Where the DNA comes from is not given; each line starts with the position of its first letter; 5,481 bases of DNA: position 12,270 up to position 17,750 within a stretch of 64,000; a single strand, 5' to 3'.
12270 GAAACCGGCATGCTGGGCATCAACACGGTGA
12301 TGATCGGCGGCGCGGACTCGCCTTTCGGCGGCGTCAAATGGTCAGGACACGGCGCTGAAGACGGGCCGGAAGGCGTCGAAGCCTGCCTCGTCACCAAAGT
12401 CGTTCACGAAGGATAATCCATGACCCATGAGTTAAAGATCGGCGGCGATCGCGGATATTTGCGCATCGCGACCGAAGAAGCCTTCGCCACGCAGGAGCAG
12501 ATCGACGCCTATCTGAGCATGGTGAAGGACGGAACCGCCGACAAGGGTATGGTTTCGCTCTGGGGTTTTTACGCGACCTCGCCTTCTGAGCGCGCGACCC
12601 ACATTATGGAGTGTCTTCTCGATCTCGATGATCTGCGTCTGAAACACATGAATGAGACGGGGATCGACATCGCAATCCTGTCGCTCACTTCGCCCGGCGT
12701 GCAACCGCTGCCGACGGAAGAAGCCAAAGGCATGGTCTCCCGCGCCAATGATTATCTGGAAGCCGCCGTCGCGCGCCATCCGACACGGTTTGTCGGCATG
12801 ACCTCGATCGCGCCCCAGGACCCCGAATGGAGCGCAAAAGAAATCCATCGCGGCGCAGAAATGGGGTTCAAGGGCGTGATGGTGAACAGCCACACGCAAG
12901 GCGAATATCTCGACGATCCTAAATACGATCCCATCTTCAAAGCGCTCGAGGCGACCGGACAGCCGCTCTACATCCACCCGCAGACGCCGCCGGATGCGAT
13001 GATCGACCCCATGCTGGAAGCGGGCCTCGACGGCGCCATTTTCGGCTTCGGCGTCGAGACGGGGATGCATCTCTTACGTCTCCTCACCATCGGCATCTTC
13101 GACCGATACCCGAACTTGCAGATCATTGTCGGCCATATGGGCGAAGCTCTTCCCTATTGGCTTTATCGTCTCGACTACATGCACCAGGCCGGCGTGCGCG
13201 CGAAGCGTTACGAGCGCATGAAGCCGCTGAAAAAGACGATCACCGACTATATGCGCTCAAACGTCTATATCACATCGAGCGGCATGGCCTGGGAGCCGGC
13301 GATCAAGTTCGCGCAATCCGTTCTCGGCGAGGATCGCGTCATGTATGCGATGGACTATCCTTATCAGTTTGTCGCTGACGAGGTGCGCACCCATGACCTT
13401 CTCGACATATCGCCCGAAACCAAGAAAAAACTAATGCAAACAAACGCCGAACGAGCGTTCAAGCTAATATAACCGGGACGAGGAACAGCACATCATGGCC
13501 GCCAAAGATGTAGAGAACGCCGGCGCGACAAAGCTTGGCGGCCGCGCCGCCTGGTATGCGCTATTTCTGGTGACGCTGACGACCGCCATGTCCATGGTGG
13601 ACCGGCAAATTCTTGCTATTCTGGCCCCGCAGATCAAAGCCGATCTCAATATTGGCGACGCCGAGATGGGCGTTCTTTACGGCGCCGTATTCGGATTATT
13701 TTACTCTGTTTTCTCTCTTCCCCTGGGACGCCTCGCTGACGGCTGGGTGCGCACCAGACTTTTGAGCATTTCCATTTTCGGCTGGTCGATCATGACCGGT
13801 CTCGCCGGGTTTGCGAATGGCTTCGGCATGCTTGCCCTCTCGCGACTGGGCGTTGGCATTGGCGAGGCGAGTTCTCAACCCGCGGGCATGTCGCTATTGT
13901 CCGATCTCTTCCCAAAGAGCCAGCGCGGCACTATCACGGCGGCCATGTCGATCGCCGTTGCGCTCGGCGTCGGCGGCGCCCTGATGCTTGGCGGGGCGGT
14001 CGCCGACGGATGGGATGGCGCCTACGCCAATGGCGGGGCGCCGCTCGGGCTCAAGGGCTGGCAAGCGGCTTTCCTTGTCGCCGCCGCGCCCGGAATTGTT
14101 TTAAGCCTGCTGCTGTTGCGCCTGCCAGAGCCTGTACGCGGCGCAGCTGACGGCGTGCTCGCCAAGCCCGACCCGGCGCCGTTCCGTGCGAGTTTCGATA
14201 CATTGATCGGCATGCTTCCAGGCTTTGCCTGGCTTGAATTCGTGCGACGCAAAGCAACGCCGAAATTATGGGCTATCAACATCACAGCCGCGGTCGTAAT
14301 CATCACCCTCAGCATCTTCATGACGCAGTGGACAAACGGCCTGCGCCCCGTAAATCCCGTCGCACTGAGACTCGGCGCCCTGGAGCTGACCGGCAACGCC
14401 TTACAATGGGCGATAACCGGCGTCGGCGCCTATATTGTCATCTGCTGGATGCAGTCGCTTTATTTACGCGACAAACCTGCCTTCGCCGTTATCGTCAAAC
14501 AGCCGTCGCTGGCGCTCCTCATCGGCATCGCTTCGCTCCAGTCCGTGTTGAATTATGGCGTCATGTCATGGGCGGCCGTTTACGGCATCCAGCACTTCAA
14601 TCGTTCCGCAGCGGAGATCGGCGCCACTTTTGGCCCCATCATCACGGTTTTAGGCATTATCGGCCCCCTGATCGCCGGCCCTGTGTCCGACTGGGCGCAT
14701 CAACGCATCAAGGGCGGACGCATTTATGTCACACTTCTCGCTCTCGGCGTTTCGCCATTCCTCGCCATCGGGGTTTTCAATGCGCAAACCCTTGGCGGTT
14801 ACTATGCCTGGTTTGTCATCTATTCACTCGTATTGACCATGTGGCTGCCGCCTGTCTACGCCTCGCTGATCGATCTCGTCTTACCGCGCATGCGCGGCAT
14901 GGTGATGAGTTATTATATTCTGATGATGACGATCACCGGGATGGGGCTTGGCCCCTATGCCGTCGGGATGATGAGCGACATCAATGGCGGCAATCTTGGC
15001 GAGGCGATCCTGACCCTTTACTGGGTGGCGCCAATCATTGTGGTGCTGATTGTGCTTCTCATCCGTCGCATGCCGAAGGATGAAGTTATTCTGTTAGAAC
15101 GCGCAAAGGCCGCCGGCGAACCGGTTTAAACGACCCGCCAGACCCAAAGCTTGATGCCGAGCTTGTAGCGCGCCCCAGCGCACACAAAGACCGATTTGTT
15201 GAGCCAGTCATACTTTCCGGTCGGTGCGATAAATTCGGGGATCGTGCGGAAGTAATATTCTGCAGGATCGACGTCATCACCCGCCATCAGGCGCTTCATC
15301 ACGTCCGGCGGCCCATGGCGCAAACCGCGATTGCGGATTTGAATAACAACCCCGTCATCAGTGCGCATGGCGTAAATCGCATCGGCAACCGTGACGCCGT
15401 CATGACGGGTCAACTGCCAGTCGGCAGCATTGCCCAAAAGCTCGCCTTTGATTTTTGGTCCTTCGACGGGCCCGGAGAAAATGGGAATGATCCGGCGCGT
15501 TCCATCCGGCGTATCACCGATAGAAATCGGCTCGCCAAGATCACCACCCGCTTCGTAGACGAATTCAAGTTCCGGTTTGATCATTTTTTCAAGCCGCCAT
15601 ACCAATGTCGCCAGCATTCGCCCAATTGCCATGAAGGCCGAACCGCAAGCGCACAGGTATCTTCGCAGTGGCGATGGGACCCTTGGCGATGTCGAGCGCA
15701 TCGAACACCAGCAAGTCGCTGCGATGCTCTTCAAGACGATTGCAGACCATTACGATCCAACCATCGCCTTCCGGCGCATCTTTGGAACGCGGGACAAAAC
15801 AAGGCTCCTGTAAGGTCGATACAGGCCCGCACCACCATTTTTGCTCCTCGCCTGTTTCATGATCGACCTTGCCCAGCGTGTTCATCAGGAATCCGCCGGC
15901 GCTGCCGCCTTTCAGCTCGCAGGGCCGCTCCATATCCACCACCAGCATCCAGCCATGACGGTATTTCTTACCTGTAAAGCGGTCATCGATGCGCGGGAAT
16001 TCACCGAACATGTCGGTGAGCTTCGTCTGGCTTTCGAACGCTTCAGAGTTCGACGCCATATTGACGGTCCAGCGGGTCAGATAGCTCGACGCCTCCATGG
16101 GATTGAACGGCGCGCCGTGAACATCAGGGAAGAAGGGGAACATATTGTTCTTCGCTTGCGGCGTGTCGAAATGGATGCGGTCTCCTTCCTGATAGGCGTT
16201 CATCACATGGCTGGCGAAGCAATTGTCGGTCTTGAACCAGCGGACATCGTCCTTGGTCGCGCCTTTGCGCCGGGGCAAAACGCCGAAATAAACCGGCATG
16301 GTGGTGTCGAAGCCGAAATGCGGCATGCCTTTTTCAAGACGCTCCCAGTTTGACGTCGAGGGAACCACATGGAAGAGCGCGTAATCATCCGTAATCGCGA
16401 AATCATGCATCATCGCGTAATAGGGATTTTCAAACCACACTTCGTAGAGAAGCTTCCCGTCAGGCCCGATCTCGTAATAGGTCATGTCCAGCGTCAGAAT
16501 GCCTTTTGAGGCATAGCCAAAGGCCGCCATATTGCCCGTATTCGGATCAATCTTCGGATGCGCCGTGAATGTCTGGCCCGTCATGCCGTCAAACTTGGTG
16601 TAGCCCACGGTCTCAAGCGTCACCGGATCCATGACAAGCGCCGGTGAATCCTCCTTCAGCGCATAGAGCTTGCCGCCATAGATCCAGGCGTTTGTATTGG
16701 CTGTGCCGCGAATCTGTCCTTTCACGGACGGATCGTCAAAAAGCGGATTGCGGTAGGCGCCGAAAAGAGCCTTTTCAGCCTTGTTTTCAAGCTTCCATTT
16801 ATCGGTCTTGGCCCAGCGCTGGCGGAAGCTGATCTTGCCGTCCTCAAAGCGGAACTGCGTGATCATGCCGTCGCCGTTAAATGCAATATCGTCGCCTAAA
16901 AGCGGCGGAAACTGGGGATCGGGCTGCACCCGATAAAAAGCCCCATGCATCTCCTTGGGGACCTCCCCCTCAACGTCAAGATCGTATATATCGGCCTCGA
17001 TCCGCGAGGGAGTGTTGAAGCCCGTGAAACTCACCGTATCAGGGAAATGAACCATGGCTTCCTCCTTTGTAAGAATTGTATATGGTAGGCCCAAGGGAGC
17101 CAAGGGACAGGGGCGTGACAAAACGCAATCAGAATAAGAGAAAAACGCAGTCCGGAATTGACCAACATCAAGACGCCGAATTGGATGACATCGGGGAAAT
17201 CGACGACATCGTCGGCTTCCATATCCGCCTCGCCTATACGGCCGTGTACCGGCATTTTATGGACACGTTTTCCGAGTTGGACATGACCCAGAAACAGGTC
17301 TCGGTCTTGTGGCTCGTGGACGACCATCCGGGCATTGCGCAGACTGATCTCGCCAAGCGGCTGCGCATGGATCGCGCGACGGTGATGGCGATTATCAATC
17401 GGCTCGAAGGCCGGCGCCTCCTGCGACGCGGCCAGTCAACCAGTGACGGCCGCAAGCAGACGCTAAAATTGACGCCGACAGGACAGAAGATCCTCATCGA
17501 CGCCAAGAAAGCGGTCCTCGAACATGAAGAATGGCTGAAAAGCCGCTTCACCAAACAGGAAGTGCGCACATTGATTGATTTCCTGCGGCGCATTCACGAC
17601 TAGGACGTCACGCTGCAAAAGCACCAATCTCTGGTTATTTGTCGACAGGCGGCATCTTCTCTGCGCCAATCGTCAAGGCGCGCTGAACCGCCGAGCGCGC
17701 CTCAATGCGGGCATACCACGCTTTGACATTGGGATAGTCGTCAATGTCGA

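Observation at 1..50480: About 50-kb single-locus toolkit for lignin dimers, possibly in a non-sphingomonad host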

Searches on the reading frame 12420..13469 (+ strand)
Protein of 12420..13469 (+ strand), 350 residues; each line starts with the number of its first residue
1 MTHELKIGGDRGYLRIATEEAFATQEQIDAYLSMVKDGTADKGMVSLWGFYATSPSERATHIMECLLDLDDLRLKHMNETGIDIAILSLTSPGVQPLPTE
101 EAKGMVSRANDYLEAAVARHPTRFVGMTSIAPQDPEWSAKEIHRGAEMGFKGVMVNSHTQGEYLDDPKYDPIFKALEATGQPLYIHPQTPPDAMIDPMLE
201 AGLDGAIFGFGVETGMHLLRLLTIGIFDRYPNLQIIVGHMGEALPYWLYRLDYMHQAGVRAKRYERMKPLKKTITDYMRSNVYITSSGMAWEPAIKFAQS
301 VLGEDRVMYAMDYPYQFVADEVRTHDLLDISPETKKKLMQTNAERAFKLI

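Call 13: search_protein_families(library=pfam, proteins=[window:12420-13469:+], max_evalue=0.001)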
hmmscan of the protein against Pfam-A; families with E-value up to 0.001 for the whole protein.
window:12420-13469:+ (350 aa): 1 family
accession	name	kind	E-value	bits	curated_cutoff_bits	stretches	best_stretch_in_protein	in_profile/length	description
PF04909.20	Amidohydro_2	-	1.5e-37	130.4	26.4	1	70-349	26-289/289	Amidohydrolase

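Call 39: search_protein_families(library=ncbifam, proteins=[window:12420-13469:+], max_evalue=1e-8)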
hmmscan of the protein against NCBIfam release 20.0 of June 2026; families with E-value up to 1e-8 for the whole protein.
window:12420-13469:+ (350 aa): 0 families

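Call 68: search_solved_structures(query=window:12420-13469:+, max_evalue=1e-10, show_alignments=1)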
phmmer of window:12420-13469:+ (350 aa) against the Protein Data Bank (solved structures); distinct sequences matched with E-value up to 1e-10: 35.
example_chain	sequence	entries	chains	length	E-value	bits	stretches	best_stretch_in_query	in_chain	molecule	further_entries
4inf_A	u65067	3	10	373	3.2e-176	588.9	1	1-349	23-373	METAL-DEPENDENT HYDROLASE | 5-Carboxyvanillate Decarboxylase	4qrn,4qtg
4qs5_A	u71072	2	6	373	1.5e-175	586.6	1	1-349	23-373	Ligw2 Decarboxylase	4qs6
4icm_A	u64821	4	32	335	1.6e-73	251.2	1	16-349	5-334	5-carboxyvanillate decarboxylase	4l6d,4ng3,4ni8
3s4t_A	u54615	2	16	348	2.9e-53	184.6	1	60-349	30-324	Amidohydrolase 2 | Gamma-resorcylate decarboxylase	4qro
2dvt_A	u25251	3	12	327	2.6e-48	168.3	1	60-349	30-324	Thermophilic reversible gamma-resorcylate decarboxylase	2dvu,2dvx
6m53_A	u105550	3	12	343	5.3e-47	164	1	49-349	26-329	2,3-dihydroxybenzoate decarboxylase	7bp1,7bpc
7wkl_A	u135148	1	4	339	6.2e-46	160.5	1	56-349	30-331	Amidohydrolase 2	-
7wjr_A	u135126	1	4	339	8.5e-46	160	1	56-349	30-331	2,3-dihydroxybenzoate decarboxylase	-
7wmb_A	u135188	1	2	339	1.7e-45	159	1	55-349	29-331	Amidohydrolase 2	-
7wkm_A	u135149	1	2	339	2.2e-45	158.7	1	56-349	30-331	Amidohydrolase 2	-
7a19_A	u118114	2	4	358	2.6e-45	158.4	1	56-349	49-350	Amidohydrolase 2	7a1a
3nur_A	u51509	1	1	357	3.1e-42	148.3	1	69-345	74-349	Amidohydrolase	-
6jqw_A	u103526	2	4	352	2.7e-32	115.7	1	54-318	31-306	Salicylate decarboxylase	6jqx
8h41_A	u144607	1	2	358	2.8e-32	115.6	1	54-318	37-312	Salicylate decarboxylase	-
4ign_A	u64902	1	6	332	2.1e-21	79.8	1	71-343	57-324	2-amino-3-carboxymuconate-6-semialdehyde decarboxylase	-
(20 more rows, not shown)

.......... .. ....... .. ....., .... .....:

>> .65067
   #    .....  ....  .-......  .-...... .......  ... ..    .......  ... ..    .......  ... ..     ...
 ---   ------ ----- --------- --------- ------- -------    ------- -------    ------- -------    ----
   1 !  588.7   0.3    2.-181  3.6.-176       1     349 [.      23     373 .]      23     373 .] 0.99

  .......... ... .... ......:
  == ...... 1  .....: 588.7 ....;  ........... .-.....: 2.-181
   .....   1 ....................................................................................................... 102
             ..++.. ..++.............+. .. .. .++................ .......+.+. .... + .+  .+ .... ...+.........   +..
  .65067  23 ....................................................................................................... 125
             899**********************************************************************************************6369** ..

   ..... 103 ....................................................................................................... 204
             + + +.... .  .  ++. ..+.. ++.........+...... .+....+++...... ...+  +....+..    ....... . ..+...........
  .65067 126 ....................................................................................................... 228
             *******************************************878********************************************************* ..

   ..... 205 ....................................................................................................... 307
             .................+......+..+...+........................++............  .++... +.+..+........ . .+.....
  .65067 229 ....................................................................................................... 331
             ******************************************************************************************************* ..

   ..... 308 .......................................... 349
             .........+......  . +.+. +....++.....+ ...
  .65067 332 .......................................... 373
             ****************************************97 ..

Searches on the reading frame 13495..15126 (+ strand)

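Call 13: search_protein_families(library=pfam, proteins=[window:13495-15126:+], max_evalue=0.001)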
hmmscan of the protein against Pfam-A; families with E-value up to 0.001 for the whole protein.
window:13495-15126:+ (544 aa): 1 family
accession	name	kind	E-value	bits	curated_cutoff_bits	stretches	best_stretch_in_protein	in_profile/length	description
PF07690.21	MFS_1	-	1.4e-34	120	33.4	1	27-487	2-347/347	Major Facilitator Superfamily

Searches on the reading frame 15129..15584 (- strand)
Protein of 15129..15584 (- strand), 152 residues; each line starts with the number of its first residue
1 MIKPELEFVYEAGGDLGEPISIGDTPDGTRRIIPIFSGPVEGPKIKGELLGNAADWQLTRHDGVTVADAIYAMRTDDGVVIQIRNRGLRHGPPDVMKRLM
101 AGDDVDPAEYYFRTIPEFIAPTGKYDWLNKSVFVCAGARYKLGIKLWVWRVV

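Call 39: search_protein_families(library=ncbifam, proteins=[window:15129-15584:-], max_evalue=1e-8)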
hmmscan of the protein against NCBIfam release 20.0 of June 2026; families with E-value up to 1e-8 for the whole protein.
window:15129-15584:- (152 aa): 3 families
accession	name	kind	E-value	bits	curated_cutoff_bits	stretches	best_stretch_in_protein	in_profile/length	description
NF002045.0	PRK00872.1-1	equivalog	6.4e-33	113.5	246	1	7-142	8-143/153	hypothetical protein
NF002047.0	PRK00872.1-4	equivalog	1.2e-30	106.6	286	1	4-141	32-170/181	hypothetical protein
NF002046.0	PRK00872.1-2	equivalog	2.1e-10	40.7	184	1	60-139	3-82/95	hypothetical protein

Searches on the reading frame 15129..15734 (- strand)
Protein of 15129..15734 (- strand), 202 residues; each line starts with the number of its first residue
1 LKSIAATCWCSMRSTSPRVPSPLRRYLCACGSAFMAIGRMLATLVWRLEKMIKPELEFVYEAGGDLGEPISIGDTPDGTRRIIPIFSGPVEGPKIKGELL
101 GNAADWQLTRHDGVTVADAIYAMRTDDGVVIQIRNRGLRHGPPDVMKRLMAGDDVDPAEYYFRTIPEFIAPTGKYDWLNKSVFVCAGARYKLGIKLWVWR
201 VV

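Call 13: search_protein_families(library=pfam, proteins=[window:15129-15734:-], max_evalue=0.001)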
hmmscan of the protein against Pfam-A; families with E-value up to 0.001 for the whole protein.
window:15129-15734:- (202 aa): 1 family
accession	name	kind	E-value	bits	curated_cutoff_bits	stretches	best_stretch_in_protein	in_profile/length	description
PF11578.13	DUF3237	-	8.9e-43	146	24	1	54-201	1-149/149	Protein of unknown function (DUF3237)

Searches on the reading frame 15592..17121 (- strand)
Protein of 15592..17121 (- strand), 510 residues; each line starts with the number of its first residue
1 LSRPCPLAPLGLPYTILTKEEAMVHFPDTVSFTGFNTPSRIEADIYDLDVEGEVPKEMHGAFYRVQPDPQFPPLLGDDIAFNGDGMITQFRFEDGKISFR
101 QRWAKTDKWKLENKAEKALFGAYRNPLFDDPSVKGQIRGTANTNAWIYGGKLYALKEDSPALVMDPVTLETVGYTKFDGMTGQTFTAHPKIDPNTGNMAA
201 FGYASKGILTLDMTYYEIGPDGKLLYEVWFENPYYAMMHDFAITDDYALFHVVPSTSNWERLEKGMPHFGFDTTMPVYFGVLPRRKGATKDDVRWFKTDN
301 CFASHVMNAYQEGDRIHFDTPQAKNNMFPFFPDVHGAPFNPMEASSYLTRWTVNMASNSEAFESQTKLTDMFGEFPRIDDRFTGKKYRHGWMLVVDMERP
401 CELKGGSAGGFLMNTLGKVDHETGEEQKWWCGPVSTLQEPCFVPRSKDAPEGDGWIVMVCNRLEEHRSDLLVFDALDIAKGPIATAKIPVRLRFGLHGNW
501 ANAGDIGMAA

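Call 13: search_protein_families(library=pfam, proteins=[window:15592-17121:-], max_evalue=0.001)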
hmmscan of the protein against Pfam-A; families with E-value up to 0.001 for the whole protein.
window:15592-17121:- (510 aa): 1 family
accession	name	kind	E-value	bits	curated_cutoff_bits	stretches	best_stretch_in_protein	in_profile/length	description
PF03055.21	RPE65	-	4.2e-138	461.8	27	1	38-501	3-468/469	Retinal pigment epithelial membrane protein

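Call 18: search_protein_families(library=ncbifam, proteins=[window:15592-17055:-], max_evalue=0.00001)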
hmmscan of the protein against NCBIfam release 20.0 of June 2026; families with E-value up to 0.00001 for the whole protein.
window:15592-17055:- (488 aa): 3 families
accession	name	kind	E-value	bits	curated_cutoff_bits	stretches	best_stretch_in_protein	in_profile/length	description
NF053778.1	LigStilDioxAlpha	equivalog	3.2e-270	896.6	800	1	1-480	1-480/480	lignostilbene-alpha,beta-dioxygenase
NF053780.1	LigStilDioxNov2Alpha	equivalog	5.3e-139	463.7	650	1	3-481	1-478/482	lignostilbene-alpha,beta-dioxygenase NOV2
NF052295.1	CarotCleavDioxg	equivalog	6.7e-66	222.8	675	1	10-479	26-465/467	8'-apo-carotenoid 13,14-cleaving dioxygenase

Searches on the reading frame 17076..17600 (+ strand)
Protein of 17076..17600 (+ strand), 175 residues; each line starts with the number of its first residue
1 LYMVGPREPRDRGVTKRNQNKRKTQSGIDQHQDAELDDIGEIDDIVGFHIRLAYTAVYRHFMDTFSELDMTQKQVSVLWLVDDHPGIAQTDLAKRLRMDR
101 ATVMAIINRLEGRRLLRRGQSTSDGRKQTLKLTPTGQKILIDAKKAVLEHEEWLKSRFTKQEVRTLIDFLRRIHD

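Call 13: search_protein_families(library=pfam, proteins=[window:17076-17600:+], max_evalue=0.001)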
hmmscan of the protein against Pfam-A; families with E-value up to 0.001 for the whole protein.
window:17076-17600:+ (175 aa): 5 families
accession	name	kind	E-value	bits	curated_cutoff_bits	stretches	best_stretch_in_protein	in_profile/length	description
PF01047.28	MarR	-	1.2e-13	51.2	24.6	1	71-127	2-58/59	MarR family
PF12802.13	MarR_2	-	1.3e-13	51.3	27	1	69-126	2-60/61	MarR family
PF13463.12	HTH_27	-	9.9e-07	29.4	22.2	1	70-136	1-68/68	Winged helix DNA-binding domain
PF13412.12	HTH_24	-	4.7e-06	26.5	21.9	1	73-111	4-42/48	Winged helix-turn-helix DNA-binding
PF22381.2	Staph_reg_Sar_Rot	-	0.00063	20.2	27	0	66-139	8-81/85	Transcriptional regulator SarA/Rot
